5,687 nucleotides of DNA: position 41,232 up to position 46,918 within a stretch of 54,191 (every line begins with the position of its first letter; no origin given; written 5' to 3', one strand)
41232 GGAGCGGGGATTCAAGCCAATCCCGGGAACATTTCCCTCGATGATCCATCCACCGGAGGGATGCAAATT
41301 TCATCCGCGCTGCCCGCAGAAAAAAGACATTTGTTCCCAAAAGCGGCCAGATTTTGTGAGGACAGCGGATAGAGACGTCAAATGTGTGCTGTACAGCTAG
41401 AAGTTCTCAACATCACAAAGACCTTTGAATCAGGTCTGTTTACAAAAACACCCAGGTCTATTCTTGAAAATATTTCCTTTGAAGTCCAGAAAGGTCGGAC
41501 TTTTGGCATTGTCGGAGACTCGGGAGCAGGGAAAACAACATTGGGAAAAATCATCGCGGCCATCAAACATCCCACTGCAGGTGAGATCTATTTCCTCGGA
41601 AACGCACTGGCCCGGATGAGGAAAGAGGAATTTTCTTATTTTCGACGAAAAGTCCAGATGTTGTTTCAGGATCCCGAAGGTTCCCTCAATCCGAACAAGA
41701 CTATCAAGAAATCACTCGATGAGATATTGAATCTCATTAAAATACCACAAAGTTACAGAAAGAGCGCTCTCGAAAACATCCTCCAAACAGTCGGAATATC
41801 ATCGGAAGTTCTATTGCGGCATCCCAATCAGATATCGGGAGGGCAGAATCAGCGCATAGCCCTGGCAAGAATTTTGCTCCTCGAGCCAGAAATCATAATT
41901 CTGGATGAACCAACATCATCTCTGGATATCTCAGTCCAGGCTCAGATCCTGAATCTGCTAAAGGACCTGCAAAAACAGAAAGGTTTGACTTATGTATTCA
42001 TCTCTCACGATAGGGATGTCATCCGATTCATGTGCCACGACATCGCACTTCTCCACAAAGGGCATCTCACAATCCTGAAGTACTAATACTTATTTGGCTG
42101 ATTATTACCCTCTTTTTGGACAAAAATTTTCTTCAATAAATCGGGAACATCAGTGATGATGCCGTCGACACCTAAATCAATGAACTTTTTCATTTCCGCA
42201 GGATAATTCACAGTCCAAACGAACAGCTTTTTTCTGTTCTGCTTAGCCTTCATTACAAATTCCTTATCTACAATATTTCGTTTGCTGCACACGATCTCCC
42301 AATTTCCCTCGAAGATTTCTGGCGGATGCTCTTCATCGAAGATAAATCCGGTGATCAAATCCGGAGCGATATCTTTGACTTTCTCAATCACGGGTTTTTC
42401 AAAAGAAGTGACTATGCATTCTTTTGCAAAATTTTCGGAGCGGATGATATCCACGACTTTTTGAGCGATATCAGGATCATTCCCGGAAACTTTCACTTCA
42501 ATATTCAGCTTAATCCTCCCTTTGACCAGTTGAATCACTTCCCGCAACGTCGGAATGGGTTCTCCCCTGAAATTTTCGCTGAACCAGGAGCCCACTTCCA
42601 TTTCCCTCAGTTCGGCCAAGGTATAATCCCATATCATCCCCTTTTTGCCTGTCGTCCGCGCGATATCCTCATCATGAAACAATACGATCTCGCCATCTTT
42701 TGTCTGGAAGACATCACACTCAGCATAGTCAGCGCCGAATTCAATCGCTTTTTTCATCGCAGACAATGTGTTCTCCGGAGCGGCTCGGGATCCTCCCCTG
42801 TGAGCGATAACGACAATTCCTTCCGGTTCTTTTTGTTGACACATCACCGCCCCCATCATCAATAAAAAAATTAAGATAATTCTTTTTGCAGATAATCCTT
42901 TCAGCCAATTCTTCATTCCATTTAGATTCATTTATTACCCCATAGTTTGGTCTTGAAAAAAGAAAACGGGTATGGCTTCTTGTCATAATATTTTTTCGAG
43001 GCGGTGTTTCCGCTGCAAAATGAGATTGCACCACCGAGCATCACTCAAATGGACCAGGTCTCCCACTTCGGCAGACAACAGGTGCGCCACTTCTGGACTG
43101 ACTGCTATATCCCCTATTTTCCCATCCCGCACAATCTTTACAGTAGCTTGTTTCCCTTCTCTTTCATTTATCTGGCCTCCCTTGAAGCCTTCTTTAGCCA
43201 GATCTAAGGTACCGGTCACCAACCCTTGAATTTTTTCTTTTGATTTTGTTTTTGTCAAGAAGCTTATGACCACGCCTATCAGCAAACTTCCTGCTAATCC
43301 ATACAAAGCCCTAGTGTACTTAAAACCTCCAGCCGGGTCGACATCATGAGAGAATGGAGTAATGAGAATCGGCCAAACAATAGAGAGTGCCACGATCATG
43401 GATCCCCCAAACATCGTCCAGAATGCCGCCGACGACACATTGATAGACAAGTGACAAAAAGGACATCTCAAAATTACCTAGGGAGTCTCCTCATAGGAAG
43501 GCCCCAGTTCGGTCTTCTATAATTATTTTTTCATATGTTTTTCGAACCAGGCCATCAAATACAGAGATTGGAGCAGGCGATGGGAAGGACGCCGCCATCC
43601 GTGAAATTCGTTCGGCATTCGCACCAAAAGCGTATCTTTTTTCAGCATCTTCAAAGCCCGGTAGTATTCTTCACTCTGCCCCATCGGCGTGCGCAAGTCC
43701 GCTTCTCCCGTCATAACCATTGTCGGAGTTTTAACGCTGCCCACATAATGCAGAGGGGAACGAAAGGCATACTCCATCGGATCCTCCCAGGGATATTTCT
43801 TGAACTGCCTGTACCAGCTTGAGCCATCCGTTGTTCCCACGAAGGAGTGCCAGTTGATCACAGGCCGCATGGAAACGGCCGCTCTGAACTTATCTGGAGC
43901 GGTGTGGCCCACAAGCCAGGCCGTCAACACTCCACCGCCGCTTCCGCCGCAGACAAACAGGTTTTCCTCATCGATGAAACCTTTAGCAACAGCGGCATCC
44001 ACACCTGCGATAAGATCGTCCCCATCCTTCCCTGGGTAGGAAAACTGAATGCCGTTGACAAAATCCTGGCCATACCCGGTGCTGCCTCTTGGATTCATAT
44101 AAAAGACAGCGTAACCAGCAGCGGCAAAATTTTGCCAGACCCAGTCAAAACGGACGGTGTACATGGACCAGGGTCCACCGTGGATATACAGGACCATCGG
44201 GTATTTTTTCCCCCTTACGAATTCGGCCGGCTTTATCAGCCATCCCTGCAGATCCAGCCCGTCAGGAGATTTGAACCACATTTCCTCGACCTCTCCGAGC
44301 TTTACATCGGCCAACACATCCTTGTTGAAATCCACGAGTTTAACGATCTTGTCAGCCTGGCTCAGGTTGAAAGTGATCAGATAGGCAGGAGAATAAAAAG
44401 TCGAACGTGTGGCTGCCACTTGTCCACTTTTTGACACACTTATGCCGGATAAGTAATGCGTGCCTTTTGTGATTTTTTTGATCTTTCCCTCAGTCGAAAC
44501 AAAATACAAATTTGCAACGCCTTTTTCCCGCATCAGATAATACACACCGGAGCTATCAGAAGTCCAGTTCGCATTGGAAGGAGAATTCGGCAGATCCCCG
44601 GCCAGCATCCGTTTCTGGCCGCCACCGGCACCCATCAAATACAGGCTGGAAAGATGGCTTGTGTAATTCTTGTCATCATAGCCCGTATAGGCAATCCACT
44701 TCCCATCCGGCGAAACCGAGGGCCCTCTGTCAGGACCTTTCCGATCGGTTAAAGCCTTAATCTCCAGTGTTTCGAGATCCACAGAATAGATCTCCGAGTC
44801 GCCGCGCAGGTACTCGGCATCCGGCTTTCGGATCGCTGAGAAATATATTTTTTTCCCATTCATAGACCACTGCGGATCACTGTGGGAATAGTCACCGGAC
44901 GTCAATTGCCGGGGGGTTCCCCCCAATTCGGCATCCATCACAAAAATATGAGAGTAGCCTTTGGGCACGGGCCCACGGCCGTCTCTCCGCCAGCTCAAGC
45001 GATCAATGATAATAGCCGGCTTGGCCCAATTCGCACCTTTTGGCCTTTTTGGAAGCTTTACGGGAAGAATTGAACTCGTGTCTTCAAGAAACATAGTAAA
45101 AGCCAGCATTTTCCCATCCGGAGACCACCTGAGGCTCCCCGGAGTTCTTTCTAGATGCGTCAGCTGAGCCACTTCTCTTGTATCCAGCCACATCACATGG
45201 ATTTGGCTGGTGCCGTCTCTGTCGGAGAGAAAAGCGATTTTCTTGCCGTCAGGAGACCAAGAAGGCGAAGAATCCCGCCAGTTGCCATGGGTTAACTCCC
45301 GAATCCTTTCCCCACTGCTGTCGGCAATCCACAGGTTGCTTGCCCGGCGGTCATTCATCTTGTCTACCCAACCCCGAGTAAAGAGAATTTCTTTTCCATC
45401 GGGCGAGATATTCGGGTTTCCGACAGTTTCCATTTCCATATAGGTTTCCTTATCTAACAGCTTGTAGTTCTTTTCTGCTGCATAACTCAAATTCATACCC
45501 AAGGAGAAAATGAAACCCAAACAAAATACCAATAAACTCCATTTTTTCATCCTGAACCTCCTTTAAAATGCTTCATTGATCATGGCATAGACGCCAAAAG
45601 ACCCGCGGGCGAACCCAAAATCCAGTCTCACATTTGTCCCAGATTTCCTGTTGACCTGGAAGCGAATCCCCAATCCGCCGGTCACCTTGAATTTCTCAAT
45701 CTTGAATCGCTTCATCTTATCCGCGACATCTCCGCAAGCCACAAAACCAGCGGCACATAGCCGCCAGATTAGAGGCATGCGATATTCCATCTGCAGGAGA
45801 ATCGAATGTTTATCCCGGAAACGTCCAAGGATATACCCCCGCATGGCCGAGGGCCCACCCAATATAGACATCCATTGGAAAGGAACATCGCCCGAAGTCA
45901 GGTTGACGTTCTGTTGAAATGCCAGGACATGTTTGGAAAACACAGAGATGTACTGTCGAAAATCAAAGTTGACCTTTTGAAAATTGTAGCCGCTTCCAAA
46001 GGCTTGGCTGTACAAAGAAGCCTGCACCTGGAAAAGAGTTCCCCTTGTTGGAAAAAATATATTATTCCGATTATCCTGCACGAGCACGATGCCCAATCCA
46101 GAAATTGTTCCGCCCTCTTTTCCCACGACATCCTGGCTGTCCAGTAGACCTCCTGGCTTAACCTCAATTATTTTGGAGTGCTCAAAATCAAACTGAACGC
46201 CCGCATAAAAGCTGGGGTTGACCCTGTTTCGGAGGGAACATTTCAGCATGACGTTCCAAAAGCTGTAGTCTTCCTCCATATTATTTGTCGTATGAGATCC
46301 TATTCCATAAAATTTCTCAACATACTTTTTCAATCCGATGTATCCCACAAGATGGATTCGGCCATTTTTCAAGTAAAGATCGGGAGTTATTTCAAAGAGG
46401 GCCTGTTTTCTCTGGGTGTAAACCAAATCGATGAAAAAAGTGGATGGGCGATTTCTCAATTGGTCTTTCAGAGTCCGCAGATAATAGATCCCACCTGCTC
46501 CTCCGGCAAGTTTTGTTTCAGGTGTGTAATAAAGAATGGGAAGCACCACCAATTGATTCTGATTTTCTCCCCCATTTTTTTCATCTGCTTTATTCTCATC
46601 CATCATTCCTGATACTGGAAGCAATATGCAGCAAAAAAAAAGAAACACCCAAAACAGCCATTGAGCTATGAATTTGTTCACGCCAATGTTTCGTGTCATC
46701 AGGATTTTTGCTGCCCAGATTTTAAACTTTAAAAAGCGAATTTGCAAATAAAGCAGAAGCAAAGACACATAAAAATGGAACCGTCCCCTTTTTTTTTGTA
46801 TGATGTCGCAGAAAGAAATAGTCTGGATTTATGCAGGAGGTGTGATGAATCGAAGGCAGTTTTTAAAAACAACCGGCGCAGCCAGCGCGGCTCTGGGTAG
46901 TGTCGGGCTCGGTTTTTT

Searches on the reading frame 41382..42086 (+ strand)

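Call 54: search_protein_families(library=pfam, proteins=[window:41382-42086:+], max_evalue=0.00001)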
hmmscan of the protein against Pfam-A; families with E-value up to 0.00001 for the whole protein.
window:41382-42086:+ (234 aa): 3 families
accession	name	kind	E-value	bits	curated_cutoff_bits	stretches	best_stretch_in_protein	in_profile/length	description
PF00005.33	ABC_tran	-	2.4e-33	116.1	25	1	28-179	1-137/137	ABC transporter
PF13304.12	AAA_21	-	6e-07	30.2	27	0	154-210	241-299/304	AAA domain, putative AbiEii toxin, Type IV TA system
PF02463.25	SMC_N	-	4.1e-06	26.8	40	0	25-217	11-205/220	RecF/RecN/SMC N terminal domain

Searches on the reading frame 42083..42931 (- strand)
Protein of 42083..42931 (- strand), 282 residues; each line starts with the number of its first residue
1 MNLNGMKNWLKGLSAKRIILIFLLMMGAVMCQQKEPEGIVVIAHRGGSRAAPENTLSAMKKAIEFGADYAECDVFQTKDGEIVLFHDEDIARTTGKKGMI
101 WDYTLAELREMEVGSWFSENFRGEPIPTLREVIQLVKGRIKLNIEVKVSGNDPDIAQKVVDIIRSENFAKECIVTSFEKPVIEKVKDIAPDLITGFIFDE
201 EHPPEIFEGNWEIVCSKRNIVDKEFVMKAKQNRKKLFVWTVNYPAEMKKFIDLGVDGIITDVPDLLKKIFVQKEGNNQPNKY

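Call 54: search_protein_families(library=pfam, proteins=[window:42083-42931:-], max_evalue=0.00001)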
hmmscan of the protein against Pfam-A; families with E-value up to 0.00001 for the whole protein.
window:42083-42931:- (282 aa): 2 families
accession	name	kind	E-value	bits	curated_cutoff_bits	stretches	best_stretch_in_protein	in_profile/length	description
PF03009.23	GDPD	-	7.9e-49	167.4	23.6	1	44-264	1-243/244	Glycerophosphoryl diester phosphodiesterase family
PF13653.12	GDPD_2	-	1.2e-08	35.6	27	1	236-263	2-29/30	Glycerophosphoryl diester phosphodiesterase family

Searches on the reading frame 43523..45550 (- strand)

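Call 55: search_protein_families(library=pfam, proteins=[window:43523-45550:-], max_evalue=0.00001)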
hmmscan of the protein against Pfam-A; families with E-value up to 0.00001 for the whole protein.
window:43523-45550:- (675 aa): 8 families
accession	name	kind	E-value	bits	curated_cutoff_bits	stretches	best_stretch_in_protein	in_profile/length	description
PF00326.27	Peptidase_S9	-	2.2e-47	161.7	22.6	1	467-674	2-211/213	Prolyl oligopeptidase family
PF07676.18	PD40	-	1.6e-29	101.6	20.9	2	84-119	2-38/38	WD40-like Beta Propeller Repeat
PF00930.27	DPPIV_N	-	2.7e-18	66.3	22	1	197-287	257-344/354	Dipeptidyl peptidase IV (DPP IV) N-terminal region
PF20434.5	BD-FAE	-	4.9e-10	39.7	26.8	1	447-633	10-215/215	BD-FAE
PF12146.15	Hydrolase_4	-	1.3e-08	34.9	27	1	452-569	6-115/239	Serine aminopeptidase, S33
PF05448.18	AXE1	-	9.5e-08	31.6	21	1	416-563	51-208/321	Acetyl xylan esterase (AXE1)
PF07859.19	Abhydrolase_3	-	5.9e-07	29.9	25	0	524-652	66-208/210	alpha/beta hydrolase fold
PF25174.1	Beta-prop_THOC3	-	7.5e-06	25.6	305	0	82-151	205-271/272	THOC3 beta-propeller domain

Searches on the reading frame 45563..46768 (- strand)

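Call 55: search_protein_families(library=pfam, proteins=[window:45563-46768:-], max_evalue=0.00001)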
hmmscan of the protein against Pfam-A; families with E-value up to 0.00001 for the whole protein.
window:45563-46768:- (401 aa): 1 family
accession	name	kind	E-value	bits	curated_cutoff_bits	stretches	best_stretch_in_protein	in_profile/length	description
PF01103.29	Omp85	-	4.2e-14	53.2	24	1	168-372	57-293/325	Omp85 superfamily domain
